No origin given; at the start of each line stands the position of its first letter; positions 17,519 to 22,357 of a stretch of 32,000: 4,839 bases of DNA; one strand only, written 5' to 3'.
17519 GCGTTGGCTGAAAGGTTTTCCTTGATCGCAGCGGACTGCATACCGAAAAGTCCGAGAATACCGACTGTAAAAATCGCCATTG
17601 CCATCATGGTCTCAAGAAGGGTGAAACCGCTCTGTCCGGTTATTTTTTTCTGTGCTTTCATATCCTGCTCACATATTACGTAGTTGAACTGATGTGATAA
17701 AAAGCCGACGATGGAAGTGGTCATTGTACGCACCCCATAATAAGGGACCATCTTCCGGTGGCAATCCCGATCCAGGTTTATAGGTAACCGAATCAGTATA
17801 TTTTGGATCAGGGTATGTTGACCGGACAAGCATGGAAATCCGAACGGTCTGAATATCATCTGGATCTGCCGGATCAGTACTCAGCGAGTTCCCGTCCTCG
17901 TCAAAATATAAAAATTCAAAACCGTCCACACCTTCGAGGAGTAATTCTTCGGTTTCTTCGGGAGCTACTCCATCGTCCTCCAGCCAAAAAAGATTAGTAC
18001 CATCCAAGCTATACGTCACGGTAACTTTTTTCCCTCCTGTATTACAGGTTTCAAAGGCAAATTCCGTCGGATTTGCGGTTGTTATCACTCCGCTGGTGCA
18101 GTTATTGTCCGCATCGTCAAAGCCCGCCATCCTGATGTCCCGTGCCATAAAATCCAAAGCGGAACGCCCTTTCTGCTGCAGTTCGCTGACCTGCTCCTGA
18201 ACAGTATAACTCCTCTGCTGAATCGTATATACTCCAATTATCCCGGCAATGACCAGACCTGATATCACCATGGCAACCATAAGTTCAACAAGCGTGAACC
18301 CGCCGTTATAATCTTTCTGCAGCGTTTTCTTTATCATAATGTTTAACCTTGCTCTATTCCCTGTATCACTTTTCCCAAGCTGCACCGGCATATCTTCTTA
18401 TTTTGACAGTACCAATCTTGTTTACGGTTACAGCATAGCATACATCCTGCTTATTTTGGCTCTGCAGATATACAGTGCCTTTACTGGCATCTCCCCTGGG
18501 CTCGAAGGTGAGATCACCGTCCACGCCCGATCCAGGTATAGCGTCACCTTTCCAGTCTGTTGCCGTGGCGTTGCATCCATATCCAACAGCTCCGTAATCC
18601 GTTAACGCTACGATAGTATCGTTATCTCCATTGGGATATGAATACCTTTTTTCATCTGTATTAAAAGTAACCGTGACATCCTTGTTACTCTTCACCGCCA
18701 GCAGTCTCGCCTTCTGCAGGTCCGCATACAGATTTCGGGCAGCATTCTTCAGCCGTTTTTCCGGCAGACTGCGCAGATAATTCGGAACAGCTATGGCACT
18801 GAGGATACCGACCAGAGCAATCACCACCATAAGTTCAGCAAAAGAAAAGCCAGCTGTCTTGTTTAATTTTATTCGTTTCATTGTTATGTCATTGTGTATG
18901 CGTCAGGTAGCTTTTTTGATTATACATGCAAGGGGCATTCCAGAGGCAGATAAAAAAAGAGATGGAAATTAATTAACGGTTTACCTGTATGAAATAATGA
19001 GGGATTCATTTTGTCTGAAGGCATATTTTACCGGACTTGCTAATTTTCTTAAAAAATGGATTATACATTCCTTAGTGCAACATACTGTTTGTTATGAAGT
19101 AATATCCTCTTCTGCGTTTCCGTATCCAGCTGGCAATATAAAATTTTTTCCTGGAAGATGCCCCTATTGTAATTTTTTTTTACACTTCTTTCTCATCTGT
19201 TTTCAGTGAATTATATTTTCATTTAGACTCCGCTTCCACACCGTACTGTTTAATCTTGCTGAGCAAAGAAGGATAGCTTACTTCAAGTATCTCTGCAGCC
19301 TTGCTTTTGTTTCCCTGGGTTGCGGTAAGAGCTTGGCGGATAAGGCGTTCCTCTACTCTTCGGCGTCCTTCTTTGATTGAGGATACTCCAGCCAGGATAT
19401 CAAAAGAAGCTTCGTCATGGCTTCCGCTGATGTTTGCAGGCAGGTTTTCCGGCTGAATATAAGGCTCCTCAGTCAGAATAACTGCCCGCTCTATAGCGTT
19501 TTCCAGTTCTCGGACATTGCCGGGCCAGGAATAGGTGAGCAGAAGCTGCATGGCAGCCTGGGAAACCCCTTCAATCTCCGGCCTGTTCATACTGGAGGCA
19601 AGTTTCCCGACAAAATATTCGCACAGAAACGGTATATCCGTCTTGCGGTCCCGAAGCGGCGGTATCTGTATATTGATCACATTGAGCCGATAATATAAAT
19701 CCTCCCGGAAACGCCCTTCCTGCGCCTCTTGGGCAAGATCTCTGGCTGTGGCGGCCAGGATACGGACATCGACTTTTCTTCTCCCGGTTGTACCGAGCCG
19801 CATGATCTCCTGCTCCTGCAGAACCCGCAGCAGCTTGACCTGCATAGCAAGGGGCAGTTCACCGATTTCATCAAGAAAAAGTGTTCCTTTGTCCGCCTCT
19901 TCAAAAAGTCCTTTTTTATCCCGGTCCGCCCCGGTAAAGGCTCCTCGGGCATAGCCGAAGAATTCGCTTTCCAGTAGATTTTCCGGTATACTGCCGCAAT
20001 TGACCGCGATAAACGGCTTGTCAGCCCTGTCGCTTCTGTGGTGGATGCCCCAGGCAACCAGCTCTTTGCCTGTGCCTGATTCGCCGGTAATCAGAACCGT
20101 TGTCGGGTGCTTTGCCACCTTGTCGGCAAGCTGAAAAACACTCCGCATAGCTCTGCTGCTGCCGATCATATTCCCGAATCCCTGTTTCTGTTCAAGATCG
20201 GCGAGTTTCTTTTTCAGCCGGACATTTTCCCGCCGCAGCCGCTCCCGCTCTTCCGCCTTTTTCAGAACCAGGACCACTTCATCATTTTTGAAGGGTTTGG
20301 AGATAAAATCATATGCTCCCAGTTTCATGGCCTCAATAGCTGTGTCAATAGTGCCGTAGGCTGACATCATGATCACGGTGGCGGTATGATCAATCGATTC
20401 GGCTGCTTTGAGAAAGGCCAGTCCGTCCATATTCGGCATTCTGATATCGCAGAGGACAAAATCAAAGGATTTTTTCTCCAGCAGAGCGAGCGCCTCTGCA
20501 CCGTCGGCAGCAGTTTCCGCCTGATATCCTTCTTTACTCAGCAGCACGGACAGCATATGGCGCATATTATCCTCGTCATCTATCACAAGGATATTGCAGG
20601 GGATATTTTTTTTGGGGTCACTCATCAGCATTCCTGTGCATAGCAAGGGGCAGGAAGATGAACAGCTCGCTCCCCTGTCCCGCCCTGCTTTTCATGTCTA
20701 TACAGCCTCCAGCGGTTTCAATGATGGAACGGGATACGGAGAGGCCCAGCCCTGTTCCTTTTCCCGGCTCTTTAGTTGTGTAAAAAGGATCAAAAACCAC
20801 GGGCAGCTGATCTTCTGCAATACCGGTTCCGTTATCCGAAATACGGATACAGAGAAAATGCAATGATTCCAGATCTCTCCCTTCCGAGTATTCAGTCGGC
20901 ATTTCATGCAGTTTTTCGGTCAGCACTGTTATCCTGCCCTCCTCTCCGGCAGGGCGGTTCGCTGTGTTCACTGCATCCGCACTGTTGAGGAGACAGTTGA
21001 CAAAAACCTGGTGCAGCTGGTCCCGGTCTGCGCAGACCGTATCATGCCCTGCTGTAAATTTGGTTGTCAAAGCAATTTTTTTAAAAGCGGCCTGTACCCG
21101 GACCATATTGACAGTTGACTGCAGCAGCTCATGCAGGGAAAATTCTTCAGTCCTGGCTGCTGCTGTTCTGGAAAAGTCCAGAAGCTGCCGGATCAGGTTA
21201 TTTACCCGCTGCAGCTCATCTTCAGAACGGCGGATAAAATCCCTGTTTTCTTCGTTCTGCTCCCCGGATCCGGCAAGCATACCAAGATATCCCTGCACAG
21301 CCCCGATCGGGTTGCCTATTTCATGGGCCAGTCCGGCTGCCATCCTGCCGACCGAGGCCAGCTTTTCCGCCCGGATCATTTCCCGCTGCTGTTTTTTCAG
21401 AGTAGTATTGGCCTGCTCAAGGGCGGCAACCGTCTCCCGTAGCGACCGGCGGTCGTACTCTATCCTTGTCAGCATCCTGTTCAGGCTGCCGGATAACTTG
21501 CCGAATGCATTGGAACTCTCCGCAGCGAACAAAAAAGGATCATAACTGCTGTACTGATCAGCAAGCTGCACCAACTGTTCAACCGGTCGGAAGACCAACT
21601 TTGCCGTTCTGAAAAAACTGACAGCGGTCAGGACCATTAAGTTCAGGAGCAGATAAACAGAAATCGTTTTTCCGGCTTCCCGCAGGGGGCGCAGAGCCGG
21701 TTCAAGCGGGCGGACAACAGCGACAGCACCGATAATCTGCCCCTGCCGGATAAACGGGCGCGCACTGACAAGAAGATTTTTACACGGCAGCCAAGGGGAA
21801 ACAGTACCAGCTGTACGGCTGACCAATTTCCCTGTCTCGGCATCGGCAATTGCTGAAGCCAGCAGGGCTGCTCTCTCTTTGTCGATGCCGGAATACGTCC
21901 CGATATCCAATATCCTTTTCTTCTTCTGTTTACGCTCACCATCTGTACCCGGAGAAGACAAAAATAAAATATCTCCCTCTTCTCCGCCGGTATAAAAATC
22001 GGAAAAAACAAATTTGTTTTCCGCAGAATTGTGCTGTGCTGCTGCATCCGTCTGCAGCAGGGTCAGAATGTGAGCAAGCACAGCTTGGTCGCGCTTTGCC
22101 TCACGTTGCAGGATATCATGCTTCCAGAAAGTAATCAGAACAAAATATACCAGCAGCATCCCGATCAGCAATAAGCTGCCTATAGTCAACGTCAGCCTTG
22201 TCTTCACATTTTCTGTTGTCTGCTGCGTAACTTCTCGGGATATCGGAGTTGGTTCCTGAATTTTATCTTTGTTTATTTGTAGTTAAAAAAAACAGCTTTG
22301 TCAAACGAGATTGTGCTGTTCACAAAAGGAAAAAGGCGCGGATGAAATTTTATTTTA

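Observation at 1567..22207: Two tandem minor-pilin + giant PilY1 modules with a separating terminator, next to a sigma-54 two-component pair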

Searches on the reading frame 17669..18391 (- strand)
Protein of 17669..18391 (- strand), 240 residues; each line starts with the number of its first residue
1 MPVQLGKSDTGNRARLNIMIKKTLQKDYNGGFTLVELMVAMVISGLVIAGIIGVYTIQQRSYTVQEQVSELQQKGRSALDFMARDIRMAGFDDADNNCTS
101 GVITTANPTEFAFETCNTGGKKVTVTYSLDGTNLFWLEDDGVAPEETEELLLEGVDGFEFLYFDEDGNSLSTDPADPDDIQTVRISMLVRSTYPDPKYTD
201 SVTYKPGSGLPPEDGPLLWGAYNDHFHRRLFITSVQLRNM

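Call 5: search_protein_families(library=pfam, proteins=[window:17669-18391:-], max_evalue=0.01)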
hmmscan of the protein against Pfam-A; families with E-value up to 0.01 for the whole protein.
window:17669-18391:- (240 aa): 2 families
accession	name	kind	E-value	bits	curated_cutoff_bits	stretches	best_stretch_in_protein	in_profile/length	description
PF07963.17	N_methyl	-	9.2e-09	35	21.2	1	29-51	4-26/27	Prokaryotic N-terminal methylation motif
PF16074.10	PilW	-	3e-08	34.2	26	1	146-239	26-124/124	Type IV Pilus-assembly protein W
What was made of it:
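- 17669..18391 (-): Module A PilW-like minor pilin. PF16074 PilW, 34.2 bits (cut-off 26), and N_methyl (call 5).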

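Call 7: search_protein_families(library=ncbifam, proteins=[window:17669-18391:-], max_evalue=0.01)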
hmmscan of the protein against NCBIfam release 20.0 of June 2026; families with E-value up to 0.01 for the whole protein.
window:17669-18391:- (240 aa): 10 families
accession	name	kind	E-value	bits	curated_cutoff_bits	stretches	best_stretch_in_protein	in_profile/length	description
NF038304.1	EPS_HpsC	equivalog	4.2e-10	39.7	200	1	16-89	7-80/318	hormogonium polysaccharide secretion pseudopilin HpsC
NF007848.0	PRK10557.1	equivalog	5e-09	35.8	120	1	26-107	7-86/192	prepilin peptidase-dependent protein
TIGR02532.1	IV_pilin_GFxxxE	domain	1.7e-05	24.5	16.3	1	30-51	2-23/24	prepilin-type N-terminal cleavage/methylation domain-containing protein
TIGR01708.2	typeII_sec_gspH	equivalog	5e-05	23.4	80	1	31-74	3-46/169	type II secretion system minor pseudopilin GspH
NF007800.0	PRK10506.1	equivalog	0.00011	22.1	158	1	29-89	8-61/163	prepilin peptidase-dependent protein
TIGR01710.1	typeII_sec_gspG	equivalog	0.0003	20.8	88.85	1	31-85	2-55/134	type II secretion system major pseudopilin GspG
TIGR02599.1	TIGR02599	subfamily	0.00099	18.4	256.5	1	31-93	1-63/361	Verru_Chthon cassette protein C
NF041013.1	T4P_ComGE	equivalog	0.0014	18.7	49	1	29-74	3-48/83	competence type IV pilus minor pilin ComGE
TIGR02523.1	type_IV_pilV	equivalog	0.0025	18.3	52.2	1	31-101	3-70/139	type IV pilus modification protein PilV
NF007660.0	PRK10332.1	equivalog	0.0026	18.2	86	1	29-79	8-58/107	prepilin-type N-terminal cleavage/methylation domain-containing protein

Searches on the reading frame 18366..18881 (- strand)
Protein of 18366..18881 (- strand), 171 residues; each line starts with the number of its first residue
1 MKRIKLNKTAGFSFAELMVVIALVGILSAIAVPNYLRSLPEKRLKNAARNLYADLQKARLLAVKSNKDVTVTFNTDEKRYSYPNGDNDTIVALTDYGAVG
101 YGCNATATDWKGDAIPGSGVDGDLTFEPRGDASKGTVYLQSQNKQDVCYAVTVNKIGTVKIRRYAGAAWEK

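Call 5: search_protein_families(library=pfam, proteins=[window:18366-18881:-], max_evalue=0.01)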
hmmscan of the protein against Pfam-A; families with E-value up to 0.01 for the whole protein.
window:18366-18881:- (171 aa): 2 families
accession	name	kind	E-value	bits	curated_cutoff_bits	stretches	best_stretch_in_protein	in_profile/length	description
PF12019.13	GspH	-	1.5e-10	41.9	21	1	47-157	1-108/108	Type II transport protein GspH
PF07963.17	N_methyl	-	2.6e-05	24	21.2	1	7-31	2-26/27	Prokaryotic N-terminal methylation motif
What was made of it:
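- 18366..18881 (-): Module A GspH/FimT(FimU)-like minor pilin (171 aa). Pfam GspH E=1.5e-10 and N_methyl (call 5).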

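Call 7: search_protein_families(library=ncbifam, proteins=[window:18366-18881:-], max_evalue=0.01)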
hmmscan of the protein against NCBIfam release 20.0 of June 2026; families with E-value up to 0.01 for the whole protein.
window:18366-18881:- (171 aa): 10 families
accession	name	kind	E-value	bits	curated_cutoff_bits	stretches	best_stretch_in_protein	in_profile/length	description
TIGR02596.1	TIGR02596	subfamily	9.5e-12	45.4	70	1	12-75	1-64/196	Verru_Chthon cassette protein D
TIGR01708.2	typeII_sec_gspH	equivalog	2.2e-10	40.8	80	1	10-86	2-78/169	type II secretion system minor pseudopilin GspH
NF041775.1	typeIV_PilA_Myxo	equivalog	3.2e-08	33.8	400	1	8-56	9-57/214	type IV pilin protein PilA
NF007800.0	PRK10506.1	equivalog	3.3e-08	33.5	158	1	5-80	4-79/163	prepilin peptidase-dependent protein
NF047827.1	T3SSXpsH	equivalog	1.2e-07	31.6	160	1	11-95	2-86/145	type II secretion system protein XpsH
NF007862.0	PRK10574.1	equivalog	2.9e-07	30.7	138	1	7-39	2-34/145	prepilin peptidase-dependent pilin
NF040982.1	ComGD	equivalog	1.5e-05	25.5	70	1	10-87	2-79/139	competence type IV pilus minor pilin ComGD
TIGR01710.1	typeII_sec_gspG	equivalog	0.00011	22.2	88.85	1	11-52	2-43/134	type II secretion system major pseudopilin GspG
TIGR02532.1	IV_pilin_GFxxxE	domain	0.00013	21.7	16.3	1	10-32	2-24/24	prepilin-type N-terminal cleavage/methylation domain-containing protein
NF041013.1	T4P_ComGE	equivalog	0.0044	17.1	49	1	8-84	2-80/83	competence type IV pilus minor pilin ComGE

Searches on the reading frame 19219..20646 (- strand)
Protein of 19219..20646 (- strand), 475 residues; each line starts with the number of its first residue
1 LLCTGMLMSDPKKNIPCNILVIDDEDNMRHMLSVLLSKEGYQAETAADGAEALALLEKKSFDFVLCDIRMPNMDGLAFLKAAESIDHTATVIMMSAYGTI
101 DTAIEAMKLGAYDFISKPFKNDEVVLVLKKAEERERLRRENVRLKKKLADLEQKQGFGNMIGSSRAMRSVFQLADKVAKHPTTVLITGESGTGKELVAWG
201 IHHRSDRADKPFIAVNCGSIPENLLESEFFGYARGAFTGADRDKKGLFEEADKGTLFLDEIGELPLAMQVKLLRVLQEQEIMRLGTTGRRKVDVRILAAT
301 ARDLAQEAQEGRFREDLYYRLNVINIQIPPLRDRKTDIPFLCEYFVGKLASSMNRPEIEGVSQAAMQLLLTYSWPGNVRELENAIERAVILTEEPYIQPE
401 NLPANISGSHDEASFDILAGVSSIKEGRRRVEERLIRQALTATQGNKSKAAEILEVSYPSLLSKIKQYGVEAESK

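Call 6: search_protein_families(library=pfam, proteins=[window:19219-20646:-], max_evalue=0.01)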
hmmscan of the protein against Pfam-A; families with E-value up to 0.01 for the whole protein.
window:19219-20646:- (475 aa): 8 families
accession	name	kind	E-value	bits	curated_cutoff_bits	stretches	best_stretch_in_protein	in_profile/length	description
PF00158.32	Sigma54_activat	-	2.2e-73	245.9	20.2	1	160-327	1-168/168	Sigma-54 interaction domain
PF00072.30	Response_reg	-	1.4e-31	109.3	30.2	1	19-126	1-108/111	Response regulator receiver domain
PF25601.1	AAA_lid_14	-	2.8e-26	91.6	27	1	332-413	1-81/87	AAA+ ATPase lid domain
PF14532.12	Sigma54_activ_2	-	1.3e-22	81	25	1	161-331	1-138/138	Sigma-54 interaction domain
PF02954.25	HTH_8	-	4.6e-10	39.5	22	1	428-468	2-42/42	Bacterial regulatory protein, Fis family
PF07728.20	AAA_5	-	0.00018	22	22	1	184-299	2-120/139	AAA domain (dynein-related subfamily)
PF00004.35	AAA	-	0.00079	20.3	21.2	1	184-318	1-128/131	ATPase family associated with various cellular activities (AAA)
PF13191.12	AAA_16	-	0.0081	17.1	32.6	0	161-220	3-63/167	AAA ATPase domain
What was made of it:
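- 19219..20646 (-): NtrC-family sigma-54-dependent response regulator (receiver + AAA+ with GAFTGA + HTH_8). Sigma54_activat E=2.2e-73, Response_reg E=1.4e-31, HTH_8 (call 6).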

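Call 8: search_protein_families(library=ncbifam, proteins=[window:19219-20646:-], max_evalue=0.01)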
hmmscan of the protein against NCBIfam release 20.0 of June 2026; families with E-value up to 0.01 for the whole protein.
window:19219-20646:- (475 aa): 125 families (the best 25 are shown)
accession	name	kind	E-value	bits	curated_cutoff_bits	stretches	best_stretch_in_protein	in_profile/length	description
NF008469.0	PRK11361.1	equivalog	2.8e-151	504.3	714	1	18-471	6-457/461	acetoacetate metabolism transcriptional regulator AtoC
TIGR01818.1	ntrC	equivalog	1.3e-127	426.4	558.6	1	19-467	1-462/463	nitrogen regulation protein NR(I)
NF007689.0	PRK10365.1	equivalog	3.2e-123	411.8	760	1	18-465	7-439/441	sigma-54-dependent response regulator transcription factor ZraR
TIGR02915.1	PEP_resp_reg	equivalog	7e-123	410.7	502.6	1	19-470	1-444/445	PEP-CTERM-box response regulator transcription factor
NF051870.1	NAssimRespRegNtrX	equivalog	2.8e-121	405.6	600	1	18-470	3-452/452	nitrogen assimilation response regulator NtrX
NF041552.1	TF_PrdR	equivalog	2.2e-114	382.9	795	1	140-469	249-577/577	sigma-54 dependent transcriptional regulator PrdR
NF011695.0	PRK15115.1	equivalog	1.6e-111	373.2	763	1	15-453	5-421/445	two-component system response regulator GlrR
NF041946.1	LuxO_transreg_Vib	equivalog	1.1e-109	367.3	800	1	35-468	15-460/463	quorum-sensing sigma-54 dependent transcriptional regulator LuxO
NF008176.1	PRK10923.1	equivalog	3.8e-109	365.3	620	1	18-412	5-391/469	nitrogen regulation protein NR(I)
NF049963.1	RespRegFlgRCampy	domain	7.9e-109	364.3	750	1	18-469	2-428/429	fla regulon two-component system response regulator FlgR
TIGR01817.1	nifA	equivalog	1.3e-104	350.9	528.85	1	126-404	163-440/534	nif-specific transcriptional activator NifA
NF003451.0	PRK05022.1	equivalog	6.5e-103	345.2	476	1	127-469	158-509/512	nitric oxide reductase transcriptional regulator NorR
NF050807.1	TransRegFlbDCaul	equivalog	9.2e-102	341.2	750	1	38-470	22-440/454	sigma-54-dependent transcriptional regulator FlbD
NF038308.1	RNA_repair_RtcR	equivalog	9.3e-97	325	650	1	18-458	30-501/530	RNA repair transcriptional activator RtcR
TIGR02329.1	propionate_PrpR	equivalog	1.1e-96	324.6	499.2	1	137-465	191-524/526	propionate catabolism operon regulatory protein PrpR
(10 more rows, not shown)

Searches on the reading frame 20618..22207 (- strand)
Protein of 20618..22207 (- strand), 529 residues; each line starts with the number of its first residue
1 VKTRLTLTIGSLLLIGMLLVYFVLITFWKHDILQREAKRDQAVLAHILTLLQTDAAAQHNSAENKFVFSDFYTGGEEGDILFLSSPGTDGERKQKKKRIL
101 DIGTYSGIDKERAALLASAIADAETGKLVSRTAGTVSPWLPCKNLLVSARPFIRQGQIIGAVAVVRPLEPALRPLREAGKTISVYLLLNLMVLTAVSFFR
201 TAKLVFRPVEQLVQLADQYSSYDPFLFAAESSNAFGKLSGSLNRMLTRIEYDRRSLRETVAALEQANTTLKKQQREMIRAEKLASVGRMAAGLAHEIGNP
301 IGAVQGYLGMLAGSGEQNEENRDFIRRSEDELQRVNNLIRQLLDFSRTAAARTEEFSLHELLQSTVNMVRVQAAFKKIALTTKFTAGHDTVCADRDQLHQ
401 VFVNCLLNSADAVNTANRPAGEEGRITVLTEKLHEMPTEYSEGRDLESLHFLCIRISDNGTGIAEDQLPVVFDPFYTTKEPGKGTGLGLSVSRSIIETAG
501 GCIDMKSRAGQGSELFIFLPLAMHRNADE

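Call 6: search_protein_families(library=pfam, proteins=[window:20618-22207:-], max_evalue=0.01)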
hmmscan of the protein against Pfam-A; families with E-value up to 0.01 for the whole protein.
window:20618-22207:- (529 aa): 2 families
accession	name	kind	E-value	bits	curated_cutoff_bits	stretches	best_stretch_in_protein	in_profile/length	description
PF02518.31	HATPase_c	-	2.7e-21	76.5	26.4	1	394-522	2-110/111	Histidine kinase-, DNA gyrase B-, and HSP90-like ATPase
PF00512.31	HisKA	-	4.9e-15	55.8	26.9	1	287-348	3-63/66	His Kinase A (phospho-acceptor) domain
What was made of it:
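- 20618..22207 (-): Sensor histidine kinase: two predicted transmembrane segments (aa 3-30 and 180-202) flanking a periplasmic loop of about 150 aa, then HisKA and HATPase_c. Pfam HisKA E=4.9e-15 and HATPase_c E=2.7e-21 (call 6).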

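Call 8: search_protein_families(library=ncbifam, proteins=[window:20618-22207:-], max_evalue=0.01)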
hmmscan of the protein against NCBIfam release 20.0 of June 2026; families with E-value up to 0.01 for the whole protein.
window:20618-22207:- (529 aa): 79 families (the best 25 are shown)
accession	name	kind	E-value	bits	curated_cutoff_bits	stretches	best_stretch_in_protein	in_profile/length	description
NF008468.0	PRK11360.1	equivalog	2.6e-59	201.2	646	1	268-526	378-613/616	two-component system sensor histidine kinase AtoS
NF010411.0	PRK13837.1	equivalog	1.1e-50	172.6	647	1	271-525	435-679/828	two-component system VirA-like sensor kinase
NF007688.0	PRK10364.1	equivalog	4e-46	157.7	479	1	269-527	223-457/460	two-component system sensor histidine kinase ZraS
NF046020.1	HisKinCckABruc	equivalog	1e-40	139.4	1000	1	261-526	454-712/868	cell cycle histidine kinase CckA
NF010076.0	PRK13557.1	subfamily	5.8e-37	127.3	631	1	277-525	154-398/540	histidine kinase famiy protein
NF038348.1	T2SS_HK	subfamily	6.5e-37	127.2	450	2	324-521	400-573/574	histidine kinase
NF046026.1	HisKinCckACaul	equivalog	1.1e-36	126.2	1000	1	271-527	287-538/678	cell cycle histidine kinase CckA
NF047466.1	hybrid_RR_LvrB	exception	1.8e-35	122.8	500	1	254-521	118-376/377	hybrid histidine kinase/response regulator LvrB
NF052574.1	HisKinEspCMyxo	equivalog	9.7e-35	119.9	1200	1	268-526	399-642/785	serine histidine kinase EspC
NF046044.1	PnpS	equivalog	4.1e-32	111.7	400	1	292-520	176-390/390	two-component system histidine kinase PnpS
NF041777.1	sens_FixL_Rhizob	equivalog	7.7e-30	104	850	1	264-523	240-483/485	sensor protein FixL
NF047794.1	HisKinPtgB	equivalog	3.7e-29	101.5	1000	1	184-508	339-642/656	two-component system sensor histidine kinase PgtB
NF053867.1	SprKinKinDBac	equivalog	3.7e-28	98.3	775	1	272-522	272-498/500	sporulation kinase KinD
NF033092.0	HK_WalK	equivalog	4.7e-28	98.1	725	1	291-521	377-594/594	cell wall metabolism sensor histidine kinase WalK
NF008312.0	PRK11100.1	equivalog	1.2e-27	97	356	2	281-520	251-473/477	two-component system sensor histidine kinase CreC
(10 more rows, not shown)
